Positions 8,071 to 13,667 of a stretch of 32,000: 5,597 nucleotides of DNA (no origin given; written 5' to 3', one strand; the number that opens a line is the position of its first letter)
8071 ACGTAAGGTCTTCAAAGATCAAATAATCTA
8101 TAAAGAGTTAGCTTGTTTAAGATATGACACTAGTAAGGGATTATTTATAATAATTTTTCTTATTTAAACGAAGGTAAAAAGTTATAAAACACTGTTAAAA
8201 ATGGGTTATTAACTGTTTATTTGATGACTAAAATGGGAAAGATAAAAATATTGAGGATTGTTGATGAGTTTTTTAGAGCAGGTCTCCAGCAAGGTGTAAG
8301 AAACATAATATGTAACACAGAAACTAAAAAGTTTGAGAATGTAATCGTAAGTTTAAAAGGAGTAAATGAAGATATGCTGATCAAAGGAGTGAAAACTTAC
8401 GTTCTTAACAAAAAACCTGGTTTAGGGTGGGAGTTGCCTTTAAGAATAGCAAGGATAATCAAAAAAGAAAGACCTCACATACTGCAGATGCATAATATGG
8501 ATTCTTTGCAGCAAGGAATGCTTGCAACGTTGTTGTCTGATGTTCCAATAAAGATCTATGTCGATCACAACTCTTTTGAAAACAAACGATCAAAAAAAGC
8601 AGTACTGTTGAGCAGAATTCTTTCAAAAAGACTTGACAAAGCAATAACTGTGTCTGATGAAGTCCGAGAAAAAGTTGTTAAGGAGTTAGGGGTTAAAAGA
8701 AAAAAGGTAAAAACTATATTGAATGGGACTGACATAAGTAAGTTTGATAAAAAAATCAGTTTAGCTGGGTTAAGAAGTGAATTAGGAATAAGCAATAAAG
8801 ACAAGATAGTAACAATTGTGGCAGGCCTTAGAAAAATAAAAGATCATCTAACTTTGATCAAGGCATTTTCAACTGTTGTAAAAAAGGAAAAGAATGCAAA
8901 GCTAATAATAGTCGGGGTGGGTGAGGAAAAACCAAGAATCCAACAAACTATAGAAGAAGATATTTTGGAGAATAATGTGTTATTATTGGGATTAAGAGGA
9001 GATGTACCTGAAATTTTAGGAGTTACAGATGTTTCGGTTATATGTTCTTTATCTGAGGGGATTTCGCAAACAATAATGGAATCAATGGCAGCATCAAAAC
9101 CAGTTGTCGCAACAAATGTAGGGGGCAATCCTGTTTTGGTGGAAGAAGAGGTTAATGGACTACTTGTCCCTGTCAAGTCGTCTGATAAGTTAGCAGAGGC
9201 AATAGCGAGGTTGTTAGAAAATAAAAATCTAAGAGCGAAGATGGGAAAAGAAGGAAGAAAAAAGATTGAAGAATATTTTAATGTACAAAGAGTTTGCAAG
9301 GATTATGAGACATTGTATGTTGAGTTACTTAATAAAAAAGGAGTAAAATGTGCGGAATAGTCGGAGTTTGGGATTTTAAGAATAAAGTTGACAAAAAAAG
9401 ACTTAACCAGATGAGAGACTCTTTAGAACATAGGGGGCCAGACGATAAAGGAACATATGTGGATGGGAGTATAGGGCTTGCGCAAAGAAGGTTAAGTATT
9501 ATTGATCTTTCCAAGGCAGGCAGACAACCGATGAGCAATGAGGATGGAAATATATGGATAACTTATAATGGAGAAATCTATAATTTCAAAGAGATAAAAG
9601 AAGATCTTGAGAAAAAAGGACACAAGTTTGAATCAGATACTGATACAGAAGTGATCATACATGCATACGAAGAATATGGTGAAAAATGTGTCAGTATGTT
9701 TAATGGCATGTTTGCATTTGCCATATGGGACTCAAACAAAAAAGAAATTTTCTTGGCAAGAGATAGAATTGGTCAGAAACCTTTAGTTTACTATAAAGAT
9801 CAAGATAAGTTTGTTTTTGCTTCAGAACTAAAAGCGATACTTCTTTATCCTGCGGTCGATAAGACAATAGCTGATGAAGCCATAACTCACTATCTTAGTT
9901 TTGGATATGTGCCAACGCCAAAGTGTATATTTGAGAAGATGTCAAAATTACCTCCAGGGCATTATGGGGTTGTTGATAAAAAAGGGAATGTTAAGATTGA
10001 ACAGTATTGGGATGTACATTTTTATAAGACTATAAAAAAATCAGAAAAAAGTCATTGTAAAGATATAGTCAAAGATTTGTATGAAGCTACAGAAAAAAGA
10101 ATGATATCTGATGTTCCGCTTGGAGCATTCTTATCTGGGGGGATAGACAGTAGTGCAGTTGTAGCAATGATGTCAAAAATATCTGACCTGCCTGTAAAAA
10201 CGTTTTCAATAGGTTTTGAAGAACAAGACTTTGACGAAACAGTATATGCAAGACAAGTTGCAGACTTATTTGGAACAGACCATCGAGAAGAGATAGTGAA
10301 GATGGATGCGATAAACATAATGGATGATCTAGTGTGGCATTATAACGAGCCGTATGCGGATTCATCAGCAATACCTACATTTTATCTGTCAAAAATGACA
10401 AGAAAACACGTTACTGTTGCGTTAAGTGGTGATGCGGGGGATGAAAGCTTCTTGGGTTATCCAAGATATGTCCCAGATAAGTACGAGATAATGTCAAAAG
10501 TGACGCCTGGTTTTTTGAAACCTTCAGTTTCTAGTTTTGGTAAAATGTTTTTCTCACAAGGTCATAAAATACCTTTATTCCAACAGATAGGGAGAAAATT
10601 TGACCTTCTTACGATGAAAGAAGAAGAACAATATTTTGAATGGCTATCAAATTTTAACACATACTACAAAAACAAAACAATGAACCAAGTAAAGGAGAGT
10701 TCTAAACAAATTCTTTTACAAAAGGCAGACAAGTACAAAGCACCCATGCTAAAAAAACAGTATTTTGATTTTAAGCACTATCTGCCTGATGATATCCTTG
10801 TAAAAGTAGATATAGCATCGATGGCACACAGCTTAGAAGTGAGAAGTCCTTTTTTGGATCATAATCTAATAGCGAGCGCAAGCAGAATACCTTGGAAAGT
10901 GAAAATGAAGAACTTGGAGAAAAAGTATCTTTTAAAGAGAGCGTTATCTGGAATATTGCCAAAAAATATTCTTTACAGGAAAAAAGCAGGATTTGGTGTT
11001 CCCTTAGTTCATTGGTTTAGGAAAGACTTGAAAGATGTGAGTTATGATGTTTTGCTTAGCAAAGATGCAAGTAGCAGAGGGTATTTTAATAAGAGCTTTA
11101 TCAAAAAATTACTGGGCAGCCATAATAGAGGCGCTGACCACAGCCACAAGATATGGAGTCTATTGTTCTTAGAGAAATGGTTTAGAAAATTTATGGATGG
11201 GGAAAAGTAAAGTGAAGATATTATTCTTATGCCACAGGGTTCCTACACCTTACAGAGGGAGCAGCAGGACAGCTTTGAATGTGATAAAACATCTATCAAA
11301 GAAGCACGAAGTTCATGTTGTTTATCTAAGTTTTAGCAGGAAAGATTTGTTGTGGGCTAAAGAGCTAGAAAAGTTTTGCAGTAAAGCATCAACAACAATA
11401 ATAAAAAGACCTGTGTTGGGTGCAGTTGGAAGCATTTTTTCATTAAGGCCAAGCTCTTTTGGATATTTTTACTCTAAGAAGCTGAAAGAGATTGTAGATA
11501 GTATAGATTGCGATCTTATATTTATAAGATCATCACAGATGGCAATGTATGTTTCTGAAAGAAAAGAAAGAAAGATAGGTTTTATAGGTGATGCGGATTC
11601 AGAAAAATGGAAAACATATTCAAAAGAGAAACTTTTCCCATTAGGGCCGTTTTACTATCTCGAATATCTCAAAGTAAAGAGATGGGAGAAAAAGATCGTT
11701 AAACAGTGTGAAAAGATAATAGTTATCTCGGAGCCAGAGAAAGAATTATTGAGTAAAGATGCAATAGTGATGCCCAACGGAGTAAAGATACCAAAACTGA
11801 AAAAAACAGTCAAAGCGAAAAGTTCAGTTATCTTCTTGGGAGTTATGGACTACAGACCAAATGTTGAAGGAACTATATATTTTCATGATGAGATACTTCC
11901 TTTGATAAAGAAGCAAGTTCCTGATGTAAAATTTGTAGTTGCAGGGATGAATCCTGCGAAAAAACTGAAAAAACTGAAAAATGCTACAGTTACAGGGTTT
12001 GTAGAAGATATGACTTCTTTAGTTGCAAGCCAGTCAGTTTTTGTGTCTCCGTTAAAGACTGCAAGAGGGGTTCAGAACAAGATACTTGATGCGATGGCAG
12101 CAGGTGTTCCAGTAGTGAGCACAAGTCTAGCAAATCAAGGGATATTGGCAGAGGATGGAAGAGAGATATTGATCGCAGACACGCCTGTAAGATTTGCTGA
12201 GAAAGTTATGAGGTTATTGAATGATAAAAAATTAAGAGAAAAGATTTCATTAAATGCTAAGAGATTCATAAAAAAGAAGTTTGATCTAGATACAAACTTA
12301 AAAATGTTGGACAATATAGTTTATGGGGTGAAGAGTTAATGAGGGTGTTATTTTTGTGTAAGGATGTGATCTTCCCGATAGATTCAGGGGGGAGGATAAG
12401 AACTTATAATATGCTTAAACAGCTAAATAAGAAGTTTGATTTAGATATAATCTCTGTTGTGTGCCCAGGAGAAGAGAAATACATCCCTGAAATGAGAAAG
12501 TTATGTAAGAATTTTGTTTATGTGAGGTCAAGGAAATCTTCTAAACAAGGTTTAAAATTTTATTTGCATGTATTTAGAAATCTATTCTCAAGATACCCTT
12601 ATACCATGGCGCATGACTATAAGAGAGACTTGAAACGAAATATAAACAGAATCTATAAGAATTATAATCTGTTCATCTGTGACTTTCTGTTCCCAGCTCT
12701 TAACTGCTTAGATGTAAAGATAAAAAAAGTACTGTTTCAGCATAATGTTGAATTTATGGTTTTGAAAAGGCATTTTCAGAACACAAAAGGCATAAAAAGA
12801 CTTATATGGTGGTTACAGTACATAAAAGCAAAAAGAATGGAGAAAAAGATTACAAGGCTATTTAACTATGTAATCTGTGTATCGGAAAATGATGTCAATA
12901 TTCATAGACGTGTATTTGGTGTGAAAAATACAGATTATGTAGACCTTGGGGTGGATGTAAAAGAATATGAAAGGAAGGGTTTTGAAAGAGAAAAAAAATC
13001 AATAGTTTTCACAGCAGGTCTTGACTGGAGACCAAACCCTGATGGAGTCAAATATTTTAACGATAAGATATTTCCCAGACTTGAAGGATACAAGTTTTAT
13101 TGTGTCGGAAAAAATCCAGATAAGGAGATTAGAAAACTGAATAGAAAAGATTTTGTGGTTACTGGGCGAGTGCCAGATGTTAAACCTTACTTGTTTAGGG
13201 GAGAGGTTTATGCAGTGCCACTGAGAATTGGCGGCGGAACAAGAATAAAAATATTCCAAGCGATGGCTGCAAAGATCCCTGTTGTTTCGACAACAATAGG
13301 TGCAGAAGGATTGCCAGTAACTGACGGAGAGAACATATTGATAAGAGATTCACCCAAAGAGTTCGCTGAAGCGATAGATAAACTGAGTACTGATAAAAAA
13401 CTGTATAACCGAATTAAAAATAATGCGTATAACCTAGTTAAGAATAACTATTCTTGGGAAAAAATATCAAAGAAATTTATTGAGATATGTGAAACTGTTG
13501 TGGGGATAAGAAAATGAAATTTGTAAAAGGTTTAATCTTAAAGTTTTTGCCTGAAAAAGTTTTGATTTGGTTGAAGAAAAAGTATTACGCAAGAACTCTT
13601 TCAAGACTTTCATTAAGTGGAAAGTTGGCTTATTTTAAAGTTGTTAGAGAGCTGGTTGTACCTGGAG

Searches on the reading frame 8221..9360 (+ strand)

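Call 4: search_protein_families(library=pfam, proteins=[window:8221-9360:+], max_evalue=0.01)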
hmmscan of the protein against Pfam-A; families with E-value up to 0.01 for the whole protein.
window:8221-9360:+ (379 aa): 7 families
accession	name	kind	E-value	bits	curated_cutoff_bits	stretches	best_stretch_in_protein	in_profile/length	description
PF00534.26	Glycos_transf_1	-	2.8e-37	128.3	26.4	1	185-347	6-171/172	Glycosyl transferases group 1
PF13692.12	Glyco_trans_1_4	-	6e-31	108.1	27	1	195-334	2-142/142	Glycosyl transferases group 1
PF13439.12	Glyco_transf_4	-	1.5e-15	58.1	28.5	1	42-173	37-169/170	Glycosyltransferase Family 4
PF13579.12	Glyco_trans_4_4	-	1.2e-05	26.1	29.7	1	56-169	39-158/158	Glycosyl transferase 4-like domain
PF13524.12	Glyco_trans_1_2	-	3.8e-05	24.1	25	1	277-360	55-140/144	Glycosyl transferase-like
PF20706.3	GT4-conflict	-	0.0012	18.3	26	1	131-349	140-372/385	Family 4 Glycosyltransferase in conflict systems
PF13477.12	Glyco_trans_4_2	-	0.0086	16.7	23.4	0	42-126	29-119/139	Glycosyl transferase 4-like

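Call 5: search_protein_families(library=ncbifam, proteins=[window:8221-9360:+], max_evalue=0.001)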
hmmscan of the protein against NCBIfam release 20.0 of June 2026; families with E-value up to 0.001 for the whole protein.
window:8221-9360:+ (379 aa): 37 families (the best 25 are shown)
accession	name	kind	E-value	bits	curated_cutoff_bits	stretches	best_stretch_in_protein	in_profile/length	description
TIGR03088.1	stp2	hypoth_equivalog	1.5e-69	234.8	409.05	1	9-370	3-374/374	TIGR03088 family PEP-CTERM/XrtA system glycosyltransferase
TIGR03999.1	thiol_BshA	equivalog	2.5e-42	145.1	273.7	1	138-370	145-374/375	N-acetyl-alpha-D-glucosaminyl L-malate synthase BshA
NF041876.1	EPS_EpsE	equivalog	1.5e-30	106.7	400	1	141-357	165-384/389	exopolysaccharide biosynthesis GT4 family glycosyltransferase EpsE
TIGR04157.1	glyco_rSAM_CFB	subfamily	9.8e-28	97.2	400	1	118-366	150-406/406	TIGR04157 family glycosyltransferase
TIGR04063.1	stp3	hypoth_equivalog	6.4e-25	87.9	442.05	1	130-370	150-396/397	TIGR04063 family PEP-CTERM/XrtA system glycosyltransferase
NF038229.1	Glyco4_Geo_Pelo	equivalog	1.6e-24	86.5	400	1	76-370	47-337/338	GPMC system family 4 glycosyltransferase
TIGR03449.1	mycothiol_MshA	equivalog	1.8e-23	83.1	462.5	1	138-368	165-402/406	D-inositol-3-phosphate glycosyltransferase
TIGR02149.1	glgA_Coryne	subfamily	2.2e-23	83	302.4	1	86-368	85-389/391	glycogen synthase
NF050063.1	ProtGlycPglJ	equivalog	3.8e-23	82.3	500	1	109-355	120-353/363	N-acetylgalactosamine-N,N'-diacetylbacillosaminyl-diphospho-undecaprenol 4-alpha-N-acetylgalactosaminyltransferase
NF047684.1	TeichurnBiosyTuaC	equivalog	3.8e-22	78.8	550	1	136-370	163-390/391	teichuronic acid biosynthesis protein TuaC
NF038011.1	PelF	equivalog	5e-20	72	100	1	132-366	252-489/489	GT4 family glycosyltransferase PelF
NF047880.1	glyco_SdgA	exception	6.1e-19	67.9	800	1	131-362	260-483/488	serine-aspartate repeat adhesin O-glycosyltransferase SdgA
NF049988.1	MGlcDAGSynMgs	equivalog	9.3e-19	68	400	1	125-376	142-394/398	alpha-monoglucosyldiacylglycerol synthase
NF007640.0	PRK10307.1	subfamily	3.1e-17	62.6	276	1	125-363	159-401/411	WcaI family glycosyltransferase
TIGR04047.1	MSMEG_0565_glyc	hypoth_equivalog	8.7e-17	61.3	259.85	1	138-351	139-357/373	MSMEG_0565 family glycosyltransferase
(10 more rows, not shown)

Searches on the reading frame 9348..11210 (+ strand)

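Call 4: search_protein_families(library=pfam, proteins=[window:9348-11210:+], max_evalue=0.01)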
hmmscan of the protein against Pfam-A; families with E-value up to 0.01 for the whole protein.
window:9348-11210:+ (620 aa): 4 families
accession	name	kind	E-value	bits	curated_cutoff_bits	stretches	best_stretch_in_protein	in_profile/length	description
PF00733.27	Asn_synthase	-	2.1e-102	343.9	21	1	243-613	5-354/354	Asparagine synthase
PF13537.11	GATase_7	-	1.9e-49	167.2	25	1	47-165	2-122/123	Glutamine amidotransferase domain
PF13522.11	GATase_6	-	1.8e-47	161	27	1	31-160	1-130/130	Glutamine amidotransferase domain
PF12481.13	DUF3700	-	3.4e-05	23.9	27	1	68-161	76-172/228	Aluminium induced protein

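Call 5: search_protein_families(library=ncbifam, proteins=[window:9348-11210:+], max_evalue=0.001)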
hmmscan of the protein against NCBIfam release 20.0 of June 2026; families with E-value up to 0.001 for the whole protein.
window:9348-11210:+ (620 aa): 9 families
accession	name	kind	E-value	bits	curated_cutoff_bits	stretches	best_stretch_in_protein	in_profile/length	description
TIGR03108.1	eps_aminotran_1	hypoth_equivalog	1.1e-199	665.2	816.9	1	1-614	1-627/628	XrtA/PEP-CTERM system amidotransferase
TIGR01536.1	asn_synth_AEB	equivalog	3.4e-160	534.5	267.1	1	2-549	1-517/517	asparagine synthase (glutamine-hydrolyzing)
TIGR03104.1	trio_amidotrans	equivalog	1.7e-131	439.3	570.1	1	1-613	1-587/589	N-acetylglutaminylglutamine amidotransferase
NF006949.0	PRK09431.1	equivalog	3.2e-94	316.4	499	3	1-165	1-166/554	asparagine synthase B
NF033535.1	lass_lactam_cya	exception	1.3e-86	291.6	525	2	1-367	1-375/668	lasso peptide isopeptide bond-forming cyclase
NF001484.0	PRK00331.1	subfamily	2.4e-18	65.8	381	1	61-169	87-203/601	isomerizing glutamine--fructose-6-phosphate transaminase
TIGR01135.1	glmS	equivalog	1.1e-16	60.5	418.05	1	61-169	86-202/607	glutamine--fructose-6-phosphate transaminase (isomerizing)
NF033561.1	macrolact_Ik_Al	subfamily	2.8e-14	52.6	300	1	130-377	89-340/561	albusnodin/ikarugamycin family macrolactam cyclase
TIGR01134.1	purF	equivalog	7.2e-14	52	350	1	59-169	84-204/432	amidophosphoribosyltransferase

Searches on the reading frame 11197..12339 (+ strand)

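Call 4: search_protein_families(library=pfam, proteins=[window:11197-12339:+], max_evalue=0.01)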
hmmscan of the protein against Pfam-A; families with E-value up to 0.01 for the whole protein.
window:11197-12339:+ (380 aa): 5 families
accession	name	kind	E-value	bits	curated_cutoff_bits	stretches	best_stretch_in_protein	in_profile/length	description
PF13692.12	Glyco_trans_1_4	-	8.8e-27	94.5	27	1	210-343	3-142/142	Glycosyl transferases group 1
PF00534.26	Glycos_transf_1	-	1.7e-13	50.9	26.4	1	212-356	19-171/172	Glycosyl transferases group 1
PF13524.12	Glyco_trans_1_2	-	8.9e-12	45.6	25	1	237-368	9-139/144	Glycosyl transferase-like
PF13439.12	Glyco_transf_4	-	5.8e-08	33.4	28.5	1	20-196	2-166/170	Glycosyltransferase Family 4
PF15007.11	CEP44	-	0.0073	16.9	27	0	308-375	47-109/126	Centrosomal spindle body, CEP44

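Call 5: search_protein_families(library=ncbifam, proteins=[window:11197-12339:+], max_evalue=0.001)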
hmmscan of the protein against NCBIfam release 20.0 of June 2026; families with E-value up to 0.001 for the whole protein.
window:11197-12339:+ (380 aa): 10 families
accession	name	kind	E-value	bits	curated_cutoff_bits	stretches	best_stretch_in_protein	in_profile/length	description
TIGR03087.1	stp1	hypoth_equivalog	2.9e-77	260.5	316.65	1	8-375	1-394/397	TIGR03087 family PEP-CTERM/XrtA system glycosyltransferase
TIGR03088.1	stp2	hypoth_equivalog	1.6e-10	40.6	409.05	1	263-367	257-362/374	TIGR03088 family PEP-CTERM/XrtA system glycosyltransferase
NF038229.1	Glyco4_Geo_Pelo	equivalog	1.9e-08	33.8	400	1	184-375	130-333/338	GPMC system family 4 glycosyltransferase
NF047684.1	TeichurnBiosyTuaC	equivalog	3.8e-07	29.4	550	1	244-373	248-384/391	teichuronic acid biosynthesis protein TuaC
NF041876.1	EPS_EpsE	equivalog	2e-06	27.3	400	1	291-368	307-386/389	exopolysaccharide biosynthesis GT4 family glycosyltransferase EpsE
NF047880.1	glyco_SdgA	exception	1.8e-05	23.5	800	1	256-363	367-476/488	serine-aspartate repeat adhesin O-glycosyltransferase SdgA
TIGR04047.1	MSMEG_0565_glyc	hypoth_equivalog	2e-05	23.8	259.85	0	263-347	259-345/373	MSMEG_0565 family glycosyltransferase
TIGR03999.1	thiol_BshA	equivalog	7e-05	21.9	273.7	1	267-372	261-367/375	N-acetyl-alpha-D-glucosaminyl L-malate synthase BshA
NF041010.1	glycosy_Agl16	equivalog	0.00014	20.9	575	1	161-357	124-331/352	glycosylation protein Agl16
TIGR04063.1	stp3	hypoth_equivalog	0.00051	19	442.05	0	295-372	310-389/397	TIGR04063 family PEP-CTERM/XrtA system glycosyltransferase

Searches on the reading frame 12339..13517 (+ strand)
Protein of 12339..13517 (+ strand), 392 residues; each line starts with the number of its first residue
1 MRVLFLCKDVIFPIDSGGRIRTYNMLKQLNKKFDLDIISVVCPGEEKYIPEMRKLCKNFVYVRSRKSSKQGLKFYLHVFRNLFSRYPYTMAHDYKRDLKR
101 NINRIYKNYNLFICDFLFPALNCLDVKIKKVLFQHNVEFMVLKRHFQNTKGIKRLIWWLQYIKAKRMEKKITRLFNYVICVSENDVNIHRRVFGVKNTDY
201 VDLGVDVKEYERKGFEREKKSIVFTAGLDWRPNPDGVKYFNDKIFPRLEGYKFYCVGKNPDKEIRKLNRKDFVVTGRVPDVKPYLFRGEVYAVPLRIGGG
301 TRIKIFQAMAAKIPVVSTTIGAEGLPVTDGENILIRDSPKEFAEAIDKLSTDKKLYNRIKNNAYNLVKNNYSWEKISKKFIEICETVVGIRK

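Call 7: search_protein_families(library=ncbifam, proteins=[window:12339-13517:+], max_evalue=0.001)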
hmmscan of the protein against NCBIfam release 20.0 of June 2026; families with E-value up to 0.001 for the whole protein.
window:12339-13517:+ (392 aa): 12 families
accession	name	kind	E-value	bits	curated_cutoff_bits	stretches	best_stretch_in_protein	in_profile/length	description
TIGR03087.1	stp1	hypoth_equivalog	8.7e-52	176.6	316.65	1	3-380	1-390/397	TIGR03087 family PEP-CTERM/XrtA system glycosyltransferase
NF047684.1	TeichurnBiosyTuaC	equivalog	8.3e-12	44.7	550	1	234-386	231-388/391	teichuronic acid biosynthesis protein TuaC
TIGR03088.1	stp2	hypoth_equivalog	2.2e-08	33.5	409.05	1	275-386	260-372/374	TIGR03088 family PEP-CTERM/XrtA system glycosyltransferase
NF041010.1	glycosy_Agl16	equivalog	3.7e-07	29.3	575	1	168-386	127-350/352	glycosylation protein Agl16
TIGR02149.1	glgA_Coryne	subfamily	9.8e-07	28.2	302.4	1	306-388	301-391/391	glycogen synthase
NF053787.1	GlcN_PG_synth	equivalog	3.2e-06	26.2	480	1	305-387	278-359/361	N-acetylglucosaminyl phosphatidylglycerol synthase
NF041876.1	EPS_EpsE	equivalog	8.9e-06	25.2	400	1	302-375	309-384/389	exopolysaccharide biosynthesis GT4 family glycosyltransferase EpsE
TIGR04063.1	stp3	hypoth_equivalog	1.3e-05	24.3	442.05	0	301-387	307-395/397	TIGR04063 family PEP-CTERM/XrtA system glycosyltransferase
NF049987.1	DaglGlyslTfaseDgs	equivalog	2.5e-05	23.4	500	1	303-392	246-332/332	processive diacylglycerol alpha-glucosyltransferase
TIGR03449.1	mycothiol_MshA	equivalog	4.8e-05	22.4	462.5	1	307-383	322-399/406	D-inositol-3-phosphate glycosyltransferase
NF038229.1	Glyco4_Geo_Pelo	equivalog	0.00023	20.3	400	1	305-388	254-337/338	GPMC system family 4 glycosyltransferase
TIGR03999.1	thiol_BshA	equivalog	0.00067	18.7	273.7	1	305-387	289-373/375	N-acetyl-alpha-D-glucosaminyl L-malate synthase BshA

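Call 8: search_protein_families(library=pfam, proteins=[window:12339-13517:+], max_evalue=0.001)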
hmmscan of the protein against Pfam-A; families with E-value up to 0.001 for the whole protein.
window:12339-13517:+ (392 aa): 4 families
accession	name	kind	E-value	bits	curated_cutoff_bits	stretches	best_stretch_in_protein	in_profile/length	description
PF13692.12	Glyco_trans_1_4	-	1.2e-22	81.1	27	1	220-352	2-142/142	Glycosyl transferases group 1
PF00534.26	Glycos_transf_1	-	7.9e-12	45.5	26.4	1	217-365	13-171/172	Glycosyl transferases group 1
PF13524.12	Glyco_trans_1_2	-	1.7e-07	31.7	25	1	247-380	11-142/144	Glycosyl transferase-like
PF13439.12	Glyco_transf_4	-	1.8e-06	28.5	28.5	1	21-207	7-168/170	Glycosyltransferase Family 4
